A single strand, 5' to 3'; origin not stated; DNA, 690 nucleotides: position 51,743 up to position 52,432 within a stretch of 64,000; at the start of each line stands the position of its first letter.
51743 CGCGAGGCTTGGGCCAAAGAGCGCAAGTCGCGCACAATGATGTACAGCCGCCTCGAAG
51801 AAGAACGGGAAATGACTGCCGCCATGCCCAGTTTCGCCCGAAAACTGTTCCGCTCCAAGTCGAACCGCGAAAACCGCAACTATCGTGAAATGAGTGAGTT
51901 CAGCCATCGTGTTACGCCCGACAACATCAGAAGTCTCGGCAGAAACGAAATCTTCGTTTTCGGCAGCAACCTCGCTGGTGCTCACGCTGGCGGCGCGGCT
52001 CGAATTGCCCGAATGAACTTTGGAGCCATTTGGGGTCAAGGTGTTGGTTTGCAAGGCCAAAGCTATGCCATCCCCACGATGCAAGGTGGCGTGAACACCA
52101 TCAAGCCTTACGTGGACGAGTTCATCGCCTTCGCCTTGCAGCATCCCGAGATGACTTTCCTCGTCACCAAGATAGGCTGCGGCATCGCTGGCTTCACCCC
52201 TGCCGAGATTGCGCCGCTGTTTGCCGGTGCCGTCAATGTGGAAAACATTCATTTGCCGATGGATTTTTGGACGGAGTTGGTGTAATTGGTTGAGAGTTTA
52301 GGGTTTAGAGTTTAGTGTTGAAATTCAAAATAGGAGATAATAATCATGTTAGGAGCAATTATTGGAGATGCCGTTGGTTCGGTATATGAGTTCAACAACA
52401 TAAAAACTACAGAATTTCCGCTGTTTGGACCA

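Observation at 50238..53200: NrtR-like Nudix regulator + vWA-(small phage-type domain) fusion + ADP-ribosylglycohydrolase: an uncharacterised ADP-ribose-centred cluster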

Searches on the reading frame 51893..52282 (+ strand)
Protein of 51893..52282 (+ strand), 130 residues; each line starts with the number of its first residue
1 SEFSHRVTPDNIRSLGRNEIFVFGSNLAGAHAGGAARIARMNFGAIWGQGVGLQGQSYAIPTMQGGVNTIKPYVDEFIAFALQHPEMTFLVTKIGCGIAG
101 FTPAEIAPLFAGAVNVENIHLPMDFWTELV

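Call 24: search_protein_representatives(protein=window:51893-52282:+)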
Query: 130 residues. Proteins with E-value up to 0.001 (for the whole library): 4866; up to 1e-10: 3211; up to 1e-30: 496. The best 150 are listed.
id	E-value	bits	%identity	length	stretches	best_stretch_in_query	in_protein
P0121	4.0e-85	298.6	59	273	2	6-127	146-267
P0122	1.1e-78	277.9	59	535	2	7-129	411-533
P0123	1.0e-58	213.2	75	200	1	2-130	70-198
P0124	1.0e-55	203.5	77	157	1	6-124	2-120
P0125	7.3e-53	194.3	71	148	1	3-127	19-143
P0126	1.4e-52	193.4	71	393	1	3-128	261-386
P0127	2.1e-52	192.8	59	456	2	3-125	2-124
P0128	2.7e-52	192.4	71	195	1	6-128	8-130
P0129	2.7e-52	192.4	73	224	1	6-125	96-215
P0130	6.4e-52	191.2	73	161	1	6-128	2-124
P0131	8.5e-52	190.8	71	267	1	6-125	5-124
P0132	1.1e-51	190.5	74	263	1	6-127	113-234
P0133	1.4e-51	190.1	70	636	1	3-126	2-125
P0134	1.9e-51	189.7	73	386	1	2-127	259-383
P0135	2.6e-51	189.3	70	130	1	5-126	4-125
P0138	1.1e-50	187.3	71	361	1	4-130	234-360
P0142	5.3e-50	185.0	71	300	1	4-125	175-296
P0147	1.1e-49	184.0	71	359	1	4-126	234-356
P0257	2.9e-43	163.2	62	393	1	2-129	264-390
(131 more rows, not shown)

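Call 29: search_protein_families(library=pfam, alignment_id=A2, max_evalue=0.001)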
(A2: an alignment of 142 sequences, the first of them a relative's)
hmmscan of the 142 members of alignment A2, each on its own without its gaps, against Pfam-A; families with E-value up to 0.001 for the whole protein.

A. member 1, P0121 (273 aa): 0 families

B. families by the number of members that match (of 142 scanned): 49 families (the first 25 are shown)
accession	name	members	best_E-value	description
PF03747.19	ADP_ribosyl_GH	18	2.9e-65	ADP-ribosylglycohydrolase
PF10021.15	PARG_cat_microb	7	1.7e-36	Microbial-type PARG, catalytic domain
PF08837.16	DUF1810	6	2.7e-55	Protein of unknown function (DUF1810)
PF13306.12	LRR_5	4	9.9e-23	BspA type Leucine rich repeat region (6 copies)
PF22784.1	PTP-SAK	3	2.5e-15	Swiss Army Knife protein, DSP-PTPase phosphatase domain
PF22785.1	Tc-R-P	3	6e-11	Polymorphic toxin system, DSP-PTPase phosphatase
PF22741.1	PTP-NADK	3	6.1e-07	DSP-PTPase phosphatase fused to NAD+ Kinase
PF00102.32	Y_phosphatase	3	7.2e-07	Protein-tyrosine phosphatase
PF08281.18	Sigma70_r4_2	3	3.4e-06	Sigma-70, region 4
PF04545.22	Sigma70_r4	3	3.3e-05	Sigma-70, region 4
PF00069.31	Pkinase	2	7.7e-41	Protein kinase domain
PF07714.23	PK_Tyr_Ser-Thr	2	5.3e-28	Protein tyrosine and serine/threonine kinase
PF03144.31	GTP_EFTU_D2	2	2.9e-11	Elongation factor Tu domain 2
PF00782.25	DSPc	2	1e-10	Dual specificity phosphatase, catalytic domain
PF00583.31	Acetyltransf_1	2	1.7e-09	Acetyltransferase (GNAT) family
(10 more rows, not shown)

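Call 40: predict_structure(alignment_id=A3)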
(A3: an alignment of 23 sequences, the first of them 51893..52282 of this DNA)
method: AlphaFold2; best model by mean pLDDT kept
length: 130 residues; sequences in the alignment: 23
mean_pLDDT: 95.0   pTM: 0.90
mean pLDDT of the five models: 95.0, 94.8, 94.6, 92.2, 91.2
residues with pLDDT >= 90: 117; 70-90: 9; 50-70: 4; < 50: 0
segments of 3 or more residues with pLDDT < 50: none
pLDDT, mean of each block of 10 residues (from residue 1): 80 97 96 94 98 98 94 98 99 92 98 97 95
secondary structure, 60 per line:
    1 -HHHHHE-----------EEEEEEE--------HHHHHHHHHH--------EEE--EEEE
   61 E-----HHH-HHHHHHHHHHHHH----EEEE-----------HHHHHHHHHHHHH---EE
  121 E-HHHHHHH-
elements in order: H2-6 E19-25 H34-43 E52-54 E57-61 H71-83 E88-91 H103-115 E119-121 H123-129

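Call 42: fold_search(model_id=the predicted structure, library=pdb)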
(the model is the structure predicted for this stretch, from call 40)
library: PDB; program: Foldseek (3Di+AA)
matches with E <= 10: 281; with E <= 0.001: 0
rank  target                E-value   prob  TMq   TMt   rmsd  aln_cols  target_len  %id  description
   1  5e3b                  4.9e-02  0.90  0.54  0.49   6.1       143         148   15  Structure of macrodomain protein from Streptomyces coelicolor (released 2016-09-28)
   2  2fg1                  5.9e-02  0.94  0.57  0.49   6.1       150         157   15  Structure of a Protein of Unknown Function from Bacteroides thetaiotaomicron. (released 2006-03-07)
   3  3ewo_A                6.3e-02  0.72  0.46  0.37   6.0       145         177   12  IBV Nsp3 ADRP domain (released 2009-01-13)
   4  3q6z                  7.2e-02  0.89  0.55  0.42   5.7       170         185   14  HUman PARP14 (ARTD8)-Macro domain 1 in complex with adenosine-5-diphosphoribose (released 2011-02-09)
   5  1spv                  8.2e-02  0.85  0.56  0.45   5.5       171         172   13  Crystal Structure of the Putative Phosphatase of Escherichia coli, Northeast Structural Genomoics Target ER58 (released 2004-04-06)
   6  5cb5_A                9.9e-02  0.57  0.45  0.36   7.2       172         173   12  Structural Insights into the Mechanism of Escherichia coli Ymdb (released 2015-11-04)
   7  2l8r_MODEL_1_A        1.1e-01  0.97  0.68  0.60   3.9       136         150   10  Solution structure of human protein C6orf130 in complex with ADP-ribose (released 2011-02-23)
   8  5lcc_B                1.1e-01  0.91  0.63  0.47   4.4       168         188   13  Oceanobacillus iheyensis macrodomain mutant D40A (released 2017-05-03)
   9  2vri                  1.2e-01  0.77  0.51  0.40   6.4       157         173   16  Structure of the NSP3 X-domain of human coronavirus NL63 (released 2009-06-09)
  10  9qyf                  1.3e-01  0.77  0.52  0.38   6.0       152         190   11  PARP9 Macro Domain 2 in complex with ADPr (released 2025-05-28)
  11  9qyd                  1.3e-01  0.77  0.51  0.38   5.3       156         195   13  PARP9 Macro domain 1, Free form (released 2025-05-28)
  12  4j5s_C                1.4e-01  0.92  0.59  0.55   4.2       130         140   13  TARG1 (C6orf130), Terminal ADP-ribose Glycohydrolase 1 ADP-ribose complex (released 2013-03-27)
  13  6lfq                  1.5e-01  0.90  0.60  0.48   6.2       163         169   13  Crystal structure of Poa1p in apo form (released 2020-12-09)
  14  5cb5_J                1.5e-01  0.54  0.46  0.38   6.6       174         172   13  Structural Insights into the Mechanism of Escherichia coli Ymdb (released 2015-11-04)
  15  5cb5_D                1.5e-01  0.51  0.46  0.37   7.1       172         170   12  Structural Insights into the Mechanism of Escherichia coli Ymdb (released 2015-11-04)
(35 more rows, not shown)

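Call 45: fold_search(model_id=the predicted structure, library=viral)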
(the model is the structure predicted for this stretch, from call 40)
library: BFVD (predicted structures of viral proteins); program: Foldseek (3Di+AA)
matches with E <= 10: 224; with E <= 0.001: 7
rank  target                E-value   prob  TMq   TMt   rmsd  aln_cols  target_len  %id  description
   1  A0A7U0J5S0            3.3e-12  1.00  0.80  0.48   1.2       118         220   42  Uncharacterized protein [Klebsiella phage vB_KpP_FBKp27]
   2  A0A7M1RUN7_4          6.8e-11  1.00  0.83  0.10   2.5       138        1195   36  DNA helicase [uncultured phage cr50_1]
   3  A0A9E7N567            1.2e-10  1.00  0.80  0.67   1.6       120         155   38  (no name in the UniProt tables at hand)
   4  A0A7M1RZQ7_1          4.2e-09  1.00  0.82  0.09   2.7       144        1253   30  ART-PolyVal-like domain-containing protein [uncultured phage cr116_1]
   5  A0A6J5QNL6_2          1.2e-08  1.00  0.83  0.10   2.3       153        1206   31  DNA 3'-5' helicase [uncultured Caudovirales phage]
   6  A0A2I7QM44            2.4e-08  1.00  0.80  0.68   2.9       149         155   30  (no name in the UniProt tables at hand)
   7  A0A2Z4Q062            7.2e-08  1.00  0.71  0.80   2.0       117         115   32  Uncharacterized protein [Escherichia phage phi G17]
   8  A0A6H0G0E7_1          7.0e-03  1.00  0.65  0.09   3.0       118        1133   14  (no name in the UniProt tables at hand)
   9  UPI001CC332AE         1.4e-02  0.99  0.57  0.20   4.3       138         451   15  (no name look-up for this kind of identifier)
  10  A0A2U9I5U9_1          1.4e-02  0.97  0.50  0.07   5.7       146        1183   13  (no name in the UniProt tables at hand)
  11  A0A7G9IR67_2          4.3e-02  0.99  0.63  0.09   3.8       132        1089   11  Uncharacterized protein [Frankliniella occidentalis associated negev-like virus 2]
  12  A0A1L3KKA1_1          4.3e-02  0.99  0.67  0.09   4.1       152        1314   14  (no name in the UniProt tables at hand)
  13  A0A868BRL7            4.3e-02  0.96  0.53  0.39   6.5       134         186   18  (no name in the UniProt tables at hand)
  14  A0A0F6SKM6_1          6.3e-02  0.75  0.48  0.07   6.3       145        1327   14  ORF1a [Duck coronavirus DK/GD/27/2014]
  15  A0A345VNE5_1          7.2e-02  0.95  0.59  0.12   4.2       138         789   12  (no name in the UniProt tables at hand)
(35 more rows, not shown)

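Call 62: find_encoding_contigs(protein=P0147, flank=5000, max_places=4)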
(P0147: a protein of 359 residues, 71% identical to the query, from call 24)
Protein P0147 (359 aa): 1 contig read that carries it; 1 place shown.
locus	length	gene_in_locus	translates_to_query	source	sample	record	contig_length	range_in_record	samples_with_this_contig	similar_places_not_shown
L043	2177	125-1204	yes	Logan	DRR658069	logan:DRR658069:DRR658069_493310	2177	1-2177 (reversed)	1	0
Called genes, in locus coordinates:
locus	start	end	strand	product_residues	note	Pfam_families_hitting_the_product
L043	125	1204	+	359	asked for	-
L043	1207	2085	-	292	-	PF12833:HTH_18, PF00165:HTH_AraC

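Call 63: find_encoding_contigs(protein=P0138, flank=5000, max_places=4)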
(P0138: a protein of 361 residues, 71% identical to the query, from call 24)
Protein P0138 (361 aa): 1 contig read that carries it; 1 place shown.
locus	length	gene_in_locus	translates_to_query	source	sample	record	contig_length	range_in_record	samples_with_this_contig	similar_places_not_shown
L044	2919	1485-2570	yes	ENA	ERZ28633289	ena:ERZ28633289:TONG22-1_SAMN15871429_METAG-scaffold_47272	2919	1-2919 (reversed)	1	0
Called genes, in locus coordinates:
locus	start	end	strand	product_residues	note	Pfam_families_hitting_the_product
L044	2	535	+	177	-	?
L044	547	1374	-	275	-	PF00293:NUDIX, PF19368:WHD_AraR (weak), PF21906:WHD_NrtR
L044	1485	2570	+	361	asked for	PF00092:VWA (weak)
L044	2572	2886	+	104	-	-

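Call 64: find_encoding_contigs(protein=P0126, flank=6000, max_places=4)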
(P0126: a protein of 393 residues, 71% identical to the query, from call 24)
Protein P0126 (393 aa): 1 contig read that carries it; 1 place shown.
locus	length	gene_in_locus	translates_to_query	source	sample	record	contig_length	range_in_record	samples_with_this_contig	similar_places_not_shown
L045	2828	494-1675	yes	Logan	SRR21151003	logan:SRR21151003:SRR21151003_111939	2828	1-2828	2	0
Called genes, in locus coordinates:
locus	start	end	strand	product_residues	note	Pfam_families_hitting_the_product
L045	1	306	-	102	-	?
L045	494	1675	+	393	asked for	-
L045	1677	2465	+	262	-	PF03747:ADP_ribosyl_GH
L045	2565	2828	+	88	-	?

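Call 65: find_encoding_contigs(protein=P0257, flank=6000, max_places=4)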
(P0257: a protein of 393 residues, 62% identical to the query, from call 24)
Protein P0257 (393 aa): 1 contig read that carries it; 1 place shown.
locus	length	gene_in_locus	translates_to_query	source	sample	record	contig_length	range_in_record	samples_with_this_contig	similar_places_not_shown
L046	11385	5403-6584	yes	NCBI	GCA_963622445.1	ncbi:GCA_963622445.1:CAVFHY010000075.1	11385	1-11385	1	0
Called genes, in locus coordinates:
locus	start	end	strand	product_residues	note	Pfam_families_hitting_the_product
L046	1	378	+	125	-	?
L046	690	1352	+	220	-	PF14681:UPRTase, PF00156:Pribosyltran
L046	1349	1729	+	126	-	PF04892:VanZ-LLP1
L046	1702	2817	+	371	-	PF02481:DNA_processg_A, PF17782:WHD_DprA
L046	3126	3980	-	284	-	-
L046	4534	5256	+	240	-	PF00293:NUDIX, PF19368:WHD_AraR, PF21906:WHD_NrtR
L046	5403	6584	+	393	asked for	-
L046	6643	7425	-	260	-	PF00106:adh_short, PF01370:Epimerase, PF08659:KR, PF13561:adh_short_C2, PF08643:DUF1776 (weak)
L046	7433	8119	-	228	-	-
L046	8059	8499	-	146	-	PF00892:EamA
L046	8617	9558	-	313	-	PF00056:Ldh_1_N, PF02866:Ldh_1_C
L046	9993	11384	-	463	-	?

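Call 66: find_encoding_contigs(protein=P0134, flank=6000, max_places=4)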
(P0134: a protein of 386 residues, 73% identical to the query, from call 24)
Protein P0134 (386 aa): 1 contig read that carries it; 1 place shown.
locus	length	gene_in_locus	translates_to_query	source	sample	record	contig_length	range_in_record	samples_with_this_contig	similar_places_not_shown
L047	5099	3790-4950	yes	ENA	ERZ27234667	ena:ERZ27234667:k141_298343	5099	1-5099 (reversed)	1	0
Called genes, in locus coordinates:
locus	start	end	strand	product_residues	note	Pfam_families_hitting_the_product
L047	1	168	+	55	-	?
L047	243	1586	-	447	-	PF13173:AAA_14, PF13401:AAA_22 (faint), PF13635:DUF4143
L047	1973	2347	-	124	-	PF02537:CRCB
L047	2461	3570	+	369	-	PF02638:GHL10 (weak), PF13200:DUF4015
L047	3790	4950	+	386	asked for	-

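Call 67: find_encoding_contigs(protein=P0142, flank=6000, max_places=4)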
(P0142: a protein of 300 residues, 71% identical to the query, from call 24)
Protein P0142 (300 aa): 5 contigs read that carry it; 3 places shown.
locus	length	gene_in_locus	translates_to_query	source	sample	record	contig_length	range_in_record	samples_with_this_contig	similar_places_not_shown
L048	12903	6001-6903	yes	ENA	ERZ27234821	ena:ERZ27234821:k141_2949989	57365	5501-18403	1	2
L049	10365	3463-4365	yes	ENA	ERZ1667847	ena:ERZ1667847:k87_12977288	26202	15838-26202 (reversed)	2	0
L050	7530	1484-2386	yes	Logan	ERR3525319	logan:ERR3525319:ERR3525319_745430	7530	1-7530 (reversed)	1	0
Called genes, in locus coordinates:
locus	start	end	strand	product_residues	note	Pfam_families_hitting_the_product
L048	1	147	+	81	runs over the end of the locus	-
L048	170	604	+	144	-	-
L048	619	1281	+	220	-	PF21347:DUF3108_like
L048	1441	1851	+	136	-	PF09685:MamF_MmsF (weak)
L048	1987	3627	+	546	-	PF00171:Aldedh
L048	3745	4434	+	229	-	-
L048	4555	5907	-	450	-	PF02667:SCFA_trans, PF03606:DcuC, PF03806:ABG_transport (weak)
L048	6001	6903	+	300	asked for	PF00293:NUDIX, PF14815:NUDIX_4 (weak)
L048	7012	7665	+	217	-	-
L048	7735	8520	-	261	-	PF25084:LbH_EIF2B (faint), PF25087:GMPPB_C, PF00132:Hexapep, PF13720:Acetyltransf_11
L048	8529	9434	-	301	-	PF03331:LpxC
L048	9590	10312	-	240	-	PF22935:RM44_endonuclase (weak), PF14622:Ribonucleas_3_3, PF00636:Ribonuclease_3, PF00035:dsrm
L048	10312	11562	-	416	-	PF00109:ketoacyl-synt, PF02801:Ketoacyl-synt_C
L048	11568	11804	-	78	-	PF00550:PP-binding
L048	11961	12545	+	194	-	PF00551:Formyl_trans_N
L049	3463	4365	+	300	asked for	PF00293:NUDIX, PF14815:NUDIX_4 (weak)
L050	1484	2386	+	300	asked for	PF00293:NUDIX, PF14815:NUDIX_4 (weak)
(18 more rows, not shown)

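Call 72: search_solved_structures(query=A3, max_evalue=10, show_alignments=3)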
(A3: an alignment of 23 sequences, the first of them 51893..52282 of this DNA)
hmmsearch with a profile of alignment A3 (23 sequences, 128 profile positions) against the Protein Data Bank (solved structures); distinct sequences matched with E-value up to 10: 1.
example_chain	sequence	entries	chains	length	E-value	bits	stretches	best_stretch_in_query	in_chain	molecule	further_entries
9p41_A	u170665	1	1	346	0.064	16.2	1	27-62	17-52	Endoglucanase Cel5A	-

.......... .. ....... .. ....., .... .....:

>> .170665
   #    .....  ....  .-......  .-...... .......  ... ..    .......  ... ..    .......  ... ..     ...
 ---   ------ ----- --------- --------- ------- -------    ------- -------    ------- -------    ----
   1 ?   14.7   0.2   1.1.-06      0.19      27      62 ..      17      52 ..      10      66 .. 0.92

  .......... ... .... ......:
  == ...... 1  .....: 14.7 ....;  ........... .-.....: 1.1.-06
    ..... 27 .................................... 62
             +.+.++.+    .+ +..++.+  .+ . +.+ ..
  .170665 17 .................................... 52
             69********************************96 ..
